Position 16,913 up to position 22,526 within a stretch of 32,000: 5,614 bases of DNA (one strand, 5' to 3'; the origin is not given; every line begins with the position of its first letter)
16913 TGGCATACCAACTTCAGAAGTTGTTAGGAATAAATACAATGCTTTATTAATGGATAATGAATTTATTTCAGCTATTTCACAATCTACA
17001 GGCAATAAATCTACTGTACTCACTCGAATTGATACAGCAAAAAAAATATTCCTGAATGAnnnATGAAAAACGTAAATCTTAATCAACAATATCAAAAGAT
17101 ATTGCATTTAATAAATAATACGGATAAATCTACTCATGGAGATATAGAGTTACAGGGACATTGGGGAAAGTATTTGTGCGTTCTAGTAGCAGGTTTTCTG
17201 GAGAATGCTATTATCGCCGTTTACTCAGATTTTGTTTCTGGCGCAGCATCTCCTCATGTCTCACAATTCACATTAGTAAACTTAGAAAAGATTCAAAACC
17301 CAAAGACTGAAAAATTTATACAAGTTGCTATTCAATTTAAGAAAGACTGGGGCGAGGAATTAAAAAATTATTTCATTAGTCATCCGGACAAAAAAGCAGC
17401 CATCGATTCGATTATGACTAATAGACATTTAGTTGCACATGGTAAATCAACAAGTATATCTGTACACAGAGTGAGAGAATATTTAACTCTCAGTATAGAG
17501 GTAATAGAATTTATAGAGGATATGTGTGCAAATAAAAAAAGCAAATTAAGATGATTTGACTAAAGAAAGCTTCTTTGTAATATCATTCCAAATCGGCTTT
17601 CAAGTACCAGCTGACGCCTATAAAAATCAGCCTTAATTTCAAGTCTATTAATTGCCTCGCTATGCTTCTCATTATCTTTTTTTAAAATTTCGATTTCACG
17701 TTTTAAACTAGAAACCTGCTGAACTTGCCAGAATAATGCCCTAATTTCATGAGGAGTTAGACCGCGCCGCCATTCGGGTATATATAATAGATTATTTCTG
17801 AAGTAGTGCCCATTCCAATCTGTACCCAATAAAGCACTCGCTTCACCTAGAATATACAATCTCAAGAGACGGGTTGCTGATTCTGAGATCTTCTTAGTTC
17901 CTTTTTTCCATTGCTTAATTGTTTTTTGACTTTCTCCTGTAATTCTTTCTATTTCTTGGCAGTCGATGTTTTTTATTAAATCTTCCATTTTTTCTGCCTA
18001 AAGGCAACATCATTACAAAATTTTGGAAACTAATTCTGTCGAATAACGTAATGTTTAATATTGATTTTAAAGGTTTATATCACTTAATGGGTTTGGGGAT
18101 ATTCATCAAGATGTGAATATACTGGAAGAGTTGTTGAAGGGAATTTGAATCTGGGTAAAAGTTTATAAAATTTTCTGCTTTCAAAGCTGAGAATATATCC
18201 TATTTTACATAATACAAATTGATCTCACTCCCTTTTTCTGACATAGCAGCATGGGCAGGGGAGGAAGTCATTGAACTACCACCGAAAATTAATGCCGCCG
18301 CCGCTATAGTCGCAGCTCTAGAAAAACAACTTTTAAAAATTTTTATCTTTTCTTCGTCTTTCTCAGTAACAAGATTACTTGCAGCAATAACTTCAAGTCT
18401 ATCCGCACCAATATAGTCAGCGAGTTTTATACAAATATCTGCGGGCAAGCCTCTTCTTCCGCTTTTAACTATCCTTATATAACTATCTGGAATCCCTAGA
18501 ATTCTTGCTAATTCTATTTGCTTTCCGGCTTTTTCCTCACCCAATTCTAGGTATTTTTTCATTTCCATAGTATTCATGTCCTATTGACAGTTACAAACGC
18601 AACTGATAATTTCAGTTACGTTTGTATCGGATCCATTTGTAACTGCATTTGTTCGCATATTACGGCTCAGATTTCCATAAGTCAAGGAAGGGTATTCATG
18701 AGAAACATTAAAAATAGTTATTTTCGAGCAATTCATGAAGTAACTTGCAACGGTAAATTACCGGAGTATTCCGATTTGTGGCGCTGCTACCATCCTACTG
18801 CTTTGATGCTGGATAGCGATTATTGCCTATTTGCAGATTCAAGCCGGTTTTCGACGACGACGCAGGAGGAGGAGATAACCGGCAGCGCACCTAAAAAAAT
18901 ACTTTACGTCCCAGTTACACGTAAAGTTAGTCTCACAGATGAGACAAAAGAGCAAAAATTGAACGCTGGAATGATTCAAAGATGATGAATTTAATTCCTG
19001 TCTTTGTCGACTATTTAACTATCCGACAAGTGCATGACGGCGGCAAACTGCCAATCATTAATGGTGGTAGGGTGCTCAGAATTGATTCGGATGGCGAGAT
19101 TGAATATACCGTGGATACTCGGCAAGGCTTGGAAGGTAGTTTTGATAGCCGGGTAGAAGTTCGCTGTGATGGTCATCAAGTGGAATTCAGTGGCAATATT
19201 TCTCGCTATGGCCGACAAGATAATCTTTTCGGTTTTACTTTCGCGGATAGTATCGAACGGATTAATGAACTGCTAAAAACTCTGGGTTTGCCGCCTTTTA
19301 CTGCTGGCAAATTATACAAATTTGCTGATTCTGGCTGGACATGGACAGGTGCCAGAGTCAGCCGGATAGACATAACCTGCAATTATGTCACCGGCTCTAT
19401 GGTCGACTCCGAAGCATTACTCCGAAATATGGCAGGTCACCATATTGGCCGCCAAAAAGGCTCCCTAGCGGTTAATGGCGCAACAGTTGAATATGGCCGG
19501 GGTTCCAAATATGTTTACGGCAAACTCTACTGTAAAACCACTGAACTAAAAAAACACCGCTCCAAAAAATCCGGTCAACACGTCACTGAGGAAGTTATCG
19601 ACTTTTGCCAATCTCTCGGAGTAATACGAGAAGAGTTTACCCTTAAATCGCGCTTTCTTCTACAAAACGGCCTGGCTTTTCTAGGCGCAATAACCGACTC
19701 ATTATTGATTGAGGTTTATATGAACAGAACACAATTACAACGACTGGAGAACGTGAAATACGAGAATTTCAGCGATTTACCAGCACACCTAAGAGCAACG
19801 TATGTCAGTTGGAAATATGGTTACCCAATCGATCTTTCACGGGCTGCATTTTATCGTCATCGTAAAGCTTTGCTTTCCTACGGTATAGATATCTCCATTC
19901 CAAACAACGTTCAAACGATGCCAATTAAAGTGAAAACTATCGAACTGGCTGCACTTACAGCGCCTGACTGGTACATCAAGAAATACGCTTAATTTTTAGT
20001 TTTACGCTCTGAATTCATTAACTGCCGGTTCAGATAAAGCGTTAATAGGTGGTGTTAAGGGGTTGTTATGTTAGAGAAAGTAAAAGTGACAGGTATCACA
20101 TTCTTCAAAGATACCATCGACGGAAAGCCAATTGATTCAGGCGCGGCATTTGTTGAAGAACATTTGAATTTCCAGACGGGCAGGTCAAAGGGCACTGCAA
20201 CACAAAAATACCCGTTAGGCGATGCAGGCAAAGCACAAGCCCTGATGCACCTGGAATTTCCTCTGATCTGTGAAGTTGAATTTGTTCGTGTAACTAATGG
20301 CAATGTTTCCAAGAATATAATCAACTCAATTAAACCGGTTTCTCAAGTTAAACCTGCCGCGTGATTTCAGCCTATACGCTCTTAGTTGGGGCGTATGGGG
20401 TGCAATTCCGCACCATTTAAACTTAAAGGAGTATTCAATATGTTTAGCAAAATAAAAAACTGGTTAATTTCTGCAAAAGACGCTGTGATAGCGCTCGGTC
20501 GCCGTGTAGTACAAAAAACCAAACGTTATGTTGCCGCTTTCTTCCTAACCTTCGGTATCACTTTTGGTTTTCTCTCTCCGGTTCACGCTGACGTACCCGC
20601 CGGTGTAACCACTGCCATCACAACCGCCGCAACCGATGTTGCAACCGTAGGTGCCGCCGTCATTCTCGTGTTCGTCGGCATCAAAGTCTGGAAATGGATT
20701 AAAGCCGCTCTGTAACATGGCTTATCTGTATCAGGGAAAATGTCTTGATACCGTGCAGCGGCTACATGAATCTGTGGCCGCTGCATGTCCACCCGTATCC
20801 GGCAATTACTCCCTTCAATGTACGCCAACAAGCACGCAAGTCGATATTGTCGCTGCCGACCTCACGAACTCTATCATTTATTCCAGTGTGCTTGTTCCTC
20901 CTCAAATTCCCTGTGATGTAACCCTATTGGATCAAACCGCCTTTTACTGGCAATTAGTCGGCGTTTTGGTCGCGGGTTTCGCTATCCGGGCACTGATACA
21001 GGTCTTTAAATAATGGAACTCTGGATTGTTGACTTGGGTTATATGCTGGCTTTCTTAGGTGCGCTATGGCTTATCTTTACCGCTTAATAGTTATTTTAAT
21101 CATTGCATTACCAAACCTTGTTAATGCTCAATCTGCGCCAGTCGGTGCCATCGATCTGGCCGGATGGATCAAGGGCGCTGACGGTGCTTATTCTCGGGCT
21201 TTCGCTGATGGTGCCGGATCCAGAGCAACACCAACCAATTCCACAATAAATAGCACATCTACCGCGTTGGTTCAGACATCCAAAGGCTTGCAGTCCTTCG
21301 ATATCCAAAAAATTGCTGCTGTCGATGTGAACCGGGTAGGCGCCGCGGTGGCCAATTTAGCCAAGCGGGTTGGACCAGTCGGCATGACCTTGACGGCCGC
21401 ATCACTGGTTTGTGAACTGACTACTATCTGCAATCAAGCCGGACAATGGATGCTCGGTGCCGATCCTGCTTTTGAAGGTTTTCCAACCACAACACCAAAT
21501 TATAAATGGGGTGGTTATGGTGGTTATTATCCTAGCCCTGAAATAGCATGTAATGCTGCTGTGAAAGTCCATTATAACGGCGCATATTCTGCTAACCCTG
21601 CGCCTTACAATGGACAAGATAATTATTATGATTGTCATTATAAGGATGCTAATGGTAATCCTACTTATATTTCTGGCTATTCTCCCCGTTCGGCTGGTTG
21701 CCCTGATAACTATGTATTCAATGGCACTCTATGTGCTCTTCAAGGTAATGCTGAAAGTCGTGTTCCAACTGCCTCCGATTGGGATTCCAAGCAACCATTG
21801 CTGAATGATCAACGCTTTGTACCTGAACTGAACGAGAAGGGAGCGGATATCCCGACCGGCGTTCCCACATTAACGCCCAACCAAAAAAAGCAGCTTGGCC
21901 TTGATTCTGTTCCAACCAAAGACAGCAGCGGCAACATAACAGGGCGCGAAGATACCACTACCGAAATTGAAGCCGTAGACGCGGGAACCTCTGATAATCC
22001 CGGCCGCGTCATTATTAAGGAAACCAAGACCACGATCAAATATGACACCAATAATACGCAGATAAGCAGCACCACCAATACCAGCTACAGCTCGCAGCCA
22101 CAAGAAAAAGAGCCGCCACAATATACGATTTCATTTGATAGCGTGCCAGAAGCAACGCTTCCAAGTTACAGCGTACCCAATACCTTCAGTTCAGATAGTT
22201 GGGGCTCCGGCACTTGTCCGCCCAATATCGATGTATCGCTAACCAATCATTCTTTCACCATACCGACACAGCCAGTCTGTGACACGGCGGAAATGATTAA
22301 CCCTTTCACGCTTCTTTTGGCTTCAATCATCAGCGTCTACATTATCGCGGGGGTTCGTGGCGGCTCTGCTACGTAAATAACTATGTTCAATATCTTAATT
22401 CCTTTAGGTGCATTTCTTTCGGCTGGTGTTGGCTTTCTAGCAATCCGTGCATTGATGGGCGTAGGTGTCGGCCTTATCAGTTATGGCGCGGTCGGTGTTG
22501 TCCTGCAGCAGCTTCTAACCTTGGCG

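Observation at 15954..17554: Translationally coupled DUF262 (ParB-like, DGQQR) and HEPN (Rx4H) gene pair: candidate undescribed defence/abortive-infection system carried as filamentous-prophage cargo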

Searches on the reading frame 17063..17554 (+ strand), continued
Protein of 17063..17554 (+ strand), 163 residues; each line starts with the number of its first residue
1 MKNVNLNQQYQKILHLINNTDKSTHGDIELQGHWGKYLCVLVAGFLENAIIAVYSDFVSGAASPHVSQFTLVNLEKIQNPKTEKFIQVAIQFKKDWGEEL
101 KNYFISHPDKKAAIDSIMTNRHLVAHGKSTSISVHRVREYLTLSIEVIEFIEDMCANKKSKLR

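Call 81: search_protein_families(library=pfam, proteins=[L003:1047-2735:+, L018:7646-8431:-, L007:2337-2744:+, L010:235-2304:+, L006:9464-10699:+, L021:9216-10595:+], max_evalue=0.0001)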
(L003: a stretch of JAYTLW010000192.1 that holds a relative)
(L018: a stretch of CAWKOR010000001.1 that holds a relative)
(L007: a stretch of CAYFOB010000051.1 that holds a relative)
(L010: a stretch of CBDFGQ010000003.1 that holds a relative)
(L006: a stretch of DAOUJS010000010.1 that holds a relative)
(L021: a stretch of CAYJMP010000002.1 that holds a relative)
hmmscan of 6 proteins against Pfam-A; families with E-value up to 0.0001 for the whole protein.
L003:1047-2735:+ (562 aa): 12 families
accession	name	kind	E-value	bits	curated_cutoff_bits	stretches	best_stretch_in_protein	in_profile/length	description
PF00005.33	ABC_tran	-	6.2e-64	215.1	25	2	329-480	2-137/137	ABC transporter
PF08352.17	oligo_HPY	-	7.9e-15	55.4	27.1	1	260-301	1-44/65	Oligopeptide/dipeptide transporter, C-terminal region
PF02463.25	SMC_N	-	3.6e-12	46.6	40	1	62-255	26-213/220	RecF/RecN/SMC N terminal domain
PF13304.12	AAA_21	-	5.7e-12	46.7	27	0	412-515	187-303/304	AAA domain, putative AbiEii toxin, Type IV TA system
PF13401.12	AAA_22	-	8.4e-12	46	27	1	338-508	5-121/130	AAA domain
PF13555.12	AAA_29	-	1.9e-06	28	27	0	53-74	15-36/61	P-loop containing region of AAA domain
PF01078.27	Mg_chelatase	-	1.9e-06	27.9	20.3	0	339-409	23-93/207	Magnesium chelatase, subunit ChlI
PF13191.12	AAA_16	-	3e-06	28.3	32.6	0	339-392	25-64/167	AAA ATPase domain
PF00004.35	AAA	-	6.9e-06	27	21.2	0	342-444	2-98/131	ATPase family associated with various cellular activities (AAA)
PF13481.12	AAA_25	-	8.7e-06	25.9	27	0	57-80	30-53/195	AAA domain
PF03193.22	RsgA_GTPase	-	4.8e-05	23.7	30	0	337-359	105-127/174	RsgA GTPase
PF07728.20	AAA_5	-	8.5e-05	23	22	0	342-364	3-26/139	AAA domain (dynein-related subfamily)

L018:7646-8431:- (261 aa): 3 families
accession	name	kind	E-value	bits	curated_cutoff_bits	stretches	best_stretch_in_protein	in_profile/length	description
PF13561.12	adh_short_C2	-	3.9e-62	210.4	27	1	22-255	6-235/236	Enoyl-(Acyl carrier protein) reductase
PF00106.31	adh_short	-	4.1e-56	190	26.6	1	13-201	1-188/195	short chain dehydrogenase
PF08659.16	KR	-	2.2e-11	44.5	22.6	1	15-175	3-162/180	KR domain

L007:2337-2744:+ (135 aa): 0 families

L010:235-2304:+ (689 aa): 0 families

L006:9464-10699:+ (411 aa): 1 family
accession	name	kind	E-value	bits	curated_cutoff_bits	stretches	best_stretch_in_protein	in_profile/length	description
PF00296.26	Bac_luciferase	-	2.3e-66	224.8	27.9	1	66-379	1-313/314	Luciferase-like monooxygenase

L021:9216-10595:+ (459 aa): 3 families
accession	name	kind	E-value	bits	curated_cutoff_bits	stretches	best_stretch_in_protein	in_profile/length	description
PF00239.26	Resolvase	-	6e-37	127.4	23.3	1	28-181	1-145/145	Resolvase, N terminal domain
PF13408.12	Zn_ribbon_recom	-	1.1e-16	61.4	25.3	1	317-378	1-58/58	Recombinase zinc beta ribbon domain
PF07508.19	Recombinase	-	6.4e-13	49.3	21.1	1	203-299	1-101/102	Recombinase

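Call 83: find_related_loci(query=A1, collection=viral_contigs, flank=8000)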
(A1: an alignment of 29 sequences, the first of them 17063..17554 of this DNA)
Query A1 (163 aa) in viral_contigs; peptide patterns used: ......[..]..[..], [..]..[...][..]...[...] (x = any residue, [..] = any of these).
29 stretches matched a pattern; 2 encode a relative of the query (tblastn E <= 1e-3); 2 distinct loci.
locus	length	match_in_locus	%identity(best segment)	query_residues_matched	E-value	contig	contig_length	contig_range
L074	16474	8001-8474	58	1-158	2e-60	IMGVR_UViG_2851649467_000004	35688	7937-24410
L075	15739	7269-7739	40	1-156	1e-35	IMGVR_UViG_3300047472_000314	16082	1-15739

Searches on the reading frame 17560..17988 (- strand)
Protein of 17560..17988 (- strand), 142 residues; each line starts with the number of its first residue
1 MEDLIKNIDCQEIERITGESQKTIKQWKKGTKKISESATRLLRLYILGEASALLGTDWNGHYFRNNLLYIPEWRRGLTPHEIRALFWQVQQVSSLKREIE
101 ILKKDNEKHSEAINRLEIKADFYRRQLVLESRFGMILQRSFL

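Call 4: search_protein_families(library=pfam, proteins=[window:17560-17988:-], max_evalue=1)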
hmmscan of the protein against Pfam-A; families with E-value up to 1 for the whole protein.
window:17560-17988:- (142 aa): 7 families
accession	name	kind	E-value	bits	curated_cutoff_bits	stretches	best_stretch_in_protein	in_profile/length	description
PF12375.13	DUF3653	-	0.00048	20.7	22.4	1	53-97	4-47/66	Phage protein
PF04977.20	DivIC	-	0.015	15.6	28.9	1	87-120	14-47/80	Septum formation initiator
PF06005.17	ZapB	-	0.022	15.6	31.5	1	89-118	17-46/71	Cell division protein ZapB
PF16331.10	TolA_bind_tri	-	0.063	13.8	30.1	1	83-117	18-52/76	TolA binding protein trimerisation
PF15665.10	FAM184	-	0.088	12.9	32.7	0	6-30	20-44/211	Family with sequence similarity 184, A and B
PF05377.16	FlaC_arch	-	0.2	12.5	27.8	0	91-116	8-33/55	Flagella accessory protein C (FlaC)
PF02346.21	Vac_Fusion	-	0.49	10.5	24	1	91-128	8-45/56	Chordopoxvirus multifunctional envelope protein A27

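Call 5: search_protein_families(library=padloc, proteins=[window:17560-17988:-], max_evalue=1)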
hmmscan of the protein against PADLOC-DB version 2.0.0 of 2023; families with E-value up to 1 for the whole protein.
window:17560-17988:- (142 aa): 0 families

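Call 6: search_protein_families(library=ncbifam, proteins=[window:17560-17988:-], max_evalue=0.1)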
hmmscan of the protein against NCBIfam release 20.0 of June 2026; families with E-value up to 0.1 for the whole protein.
window:17560-17988:- (142 aa): 2 families
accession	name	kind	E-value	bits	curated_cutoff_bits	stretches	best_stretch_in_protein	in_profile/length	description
NF040522.1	VC1465_fam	subfamily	5.7e-10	39.2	70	1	20-108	22-107/111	VC1465 family Xer recombination activation factor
NF038291.1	rep_pAB02_ORF2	subfamily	0.0016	18.9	85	0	90-128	67-105/172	plasmid replication DNA-binding protein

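Call 76: search_protein_families(library=phrogs, proteins=[window:17560-17988:-], max_evalue=0.001)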
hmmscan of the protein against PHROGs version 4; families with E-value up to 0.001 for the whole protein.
window:17560-17988:- (142 aa): 1 family
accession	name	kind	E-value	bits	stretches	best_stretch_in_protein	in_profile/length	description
phrog_1668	-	tail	4.6e-05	24.5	1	12-96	23-105/122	tail assembly protein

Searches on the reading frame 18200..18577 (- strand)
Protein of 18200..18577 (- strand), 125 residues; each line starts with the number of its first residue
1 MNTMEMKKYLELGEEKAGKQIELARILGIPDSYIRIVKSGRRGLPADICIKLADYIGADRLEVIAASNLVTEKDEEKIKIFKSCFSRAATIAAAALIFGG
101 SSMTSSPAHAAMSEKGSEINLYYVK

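Call 4: search_protein_families(library=pfam, proteins=[window:18200-18577:-], max_evalue=1)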
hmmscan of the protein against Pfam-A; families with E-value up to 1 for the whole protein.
window:18200-18577:- (125 aa): 3 families
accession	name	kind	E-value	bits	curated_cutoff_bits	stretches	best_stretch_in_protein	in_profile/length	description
PF01381.28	HTH_3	-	0.00059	20.3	23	1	19-58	11-50/55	Helix-turn-helix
PF15943.11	YdaS_toxin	-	0.0042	17.3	30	1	15-52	6-43/65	Bacterial toxin YdaS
PF13786.12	DUF4179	-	0.13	13.2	30.1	1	87-120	8-41/94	Domain of unknown function (DUF4179)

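Call 5: search_protein_families(library=padloc, proteins=[window:18200-18577:-], max_evalue=1)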
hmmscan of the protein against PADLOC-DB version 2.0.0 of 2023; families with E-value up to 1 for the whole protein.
window:18200-18577:- (125 aa): 0 families

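Call 6: search_protein_families(library=ncbifam, proteins=[window:18200-18577:-], max_evalue=0.1)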
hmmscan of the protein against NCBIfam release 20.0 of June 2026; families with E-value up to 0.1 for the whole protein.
window:18200-18577:- (125 aa): 1 family
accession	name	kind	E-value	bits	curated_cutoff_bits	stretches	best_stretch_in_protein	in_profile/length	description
TIGR02607.1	antidote_HigA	equivalog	0.008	16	47.7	1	21-58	24-61/81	HigA family addiction module antitoxin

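Call 76: search_protein_families(library=phrogs, proteins=[window:18200-18577:-], max_evalue=0.001)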
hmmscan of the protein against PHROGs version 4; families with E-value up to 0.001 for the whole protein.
window:18200-18577:- (125 aa): 3 families
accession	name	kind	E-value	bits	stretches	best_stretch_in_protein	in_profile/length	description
phrog_638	-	transcription regulation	6.9e-11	43.2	1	4-114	2-113/145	transcriptional regulator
phrog_4441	-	DNA, RNA and nucleotide metabolism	6e-06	27.5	1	22-84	23-85/98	HTH DNA binding protein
phrog_35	-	transcription regulation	3.3e-05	25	0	1-53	73-121/181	transcriptional repressor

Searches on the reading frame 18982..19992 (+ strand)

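Call 35: search_protein_families(library=pfam, proteins=[window:18982-19992:+], max_evalue=0.01)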
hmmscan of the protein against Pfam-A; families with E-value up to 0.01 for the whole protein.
window:18982-19992:+ (336 aa): 2 families
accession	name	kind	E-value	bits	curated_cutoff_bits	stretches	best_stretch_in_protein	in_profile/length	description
PF05144.20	Phage_CRI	-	1.9e-14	54.4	21.7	1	25-235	16-227/232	Replication-associated protein G2P N-terminal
PF05155.20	G2P_X_C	-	8.1e-12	46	25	1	265-334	8-85/88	Replication-associated protein G2P C-terminal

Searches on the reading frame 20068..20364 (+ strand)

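Call 56: search_protein_families(library=pfam, proteins=[window:20068-20364:+], max_evalue=0.01)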
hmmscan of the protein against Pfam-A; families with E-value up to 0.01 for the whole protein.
window:20068-20364:+ (98 aa): 0 families

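Call 76: search_protein_families(library=phrogs, proteins=[window:20068-20364:+], max_evalue=0.001)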
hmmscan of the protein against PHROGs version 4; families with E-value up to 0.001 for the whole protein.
window:20068-20364:+ (98 aa): 1 family
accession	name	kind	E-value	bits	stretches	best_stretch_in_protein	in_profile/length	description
phrog_4994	-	unknown function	2.9e-26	92.9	1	3-95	5-97/103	-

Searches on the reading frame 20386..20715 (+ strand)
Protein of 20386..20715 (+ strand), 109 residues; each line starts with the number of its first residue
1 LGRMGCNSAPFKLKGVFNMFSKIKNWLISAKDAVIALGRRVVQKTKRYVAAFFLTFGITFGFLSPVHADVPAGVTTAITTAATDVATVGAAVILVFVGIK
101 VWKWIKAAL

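Call 56: search_protein_families(library=pfam, proteins=[window:20386-20715:+], max_evalue=0.01)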
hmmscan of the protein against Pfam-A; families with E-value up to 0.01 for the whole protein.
window:20386-20715:+ (109 aa): 1 family
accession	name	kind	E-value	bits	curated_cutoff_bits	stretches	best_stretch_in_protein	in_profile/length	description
PF05356.16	Phage_Coat_B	-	3e-16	59.6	23.5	1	57-109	4-56/56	Inovirus Coat protein B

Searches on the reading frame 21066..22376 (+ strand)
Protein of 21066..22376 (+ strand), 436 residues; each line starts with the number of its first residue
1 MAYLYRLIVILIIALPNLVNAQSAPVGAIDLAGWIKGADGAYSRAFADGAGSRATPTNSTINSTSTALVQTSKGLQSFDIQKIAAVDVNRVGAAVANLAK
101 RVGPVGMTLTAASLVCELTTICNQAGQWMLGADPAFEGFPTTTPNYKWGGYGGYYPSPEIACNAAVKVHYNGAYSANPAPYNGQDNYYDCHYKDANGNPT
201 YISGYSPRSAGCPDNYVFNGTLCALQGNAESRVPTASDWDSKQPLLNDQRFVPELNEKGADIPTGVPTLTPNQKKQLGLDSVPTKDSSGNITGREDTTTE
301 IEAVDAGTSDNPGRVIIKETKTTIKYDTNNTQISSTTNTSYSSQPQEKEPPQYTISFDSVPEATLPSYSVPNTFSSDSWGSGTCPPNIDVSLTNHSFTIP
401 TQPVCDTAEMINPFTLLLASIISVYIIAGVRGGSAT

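Call 35: search_protein_families(library=pfam, proteins=[window:21066-22376:+], max_evalue=0.01)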
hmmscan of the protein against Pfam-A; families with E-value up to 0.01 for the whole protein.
window:21066-22376:+ (436 aa): 0 families

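Call 76: search_protein_families(library=phrogs, proteins=[window:21066-22376:+], max_evalue=0.001)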
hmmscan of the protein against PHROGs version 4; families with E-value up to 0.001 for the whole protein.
window:21066-22376:+ (436 aa): 5 families
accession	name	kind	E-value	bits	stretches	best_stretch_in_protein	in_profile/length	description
phrog_13221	-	unknown function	2.4e-11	44.6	2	84-275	65-265/427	-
phrog_4352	-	unknown function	5.9e-11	42.9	1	374-429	418-476/479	-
phrog_7568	-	unknown function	7.3e-10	39.8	1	381-431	374-428/433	-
phrog_19149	-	unknown function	9.5e-06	26.1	1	373-432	337-399/403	-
phrog_18418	-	unknown function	3.7e-05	24.1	1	377-429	241-294/298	-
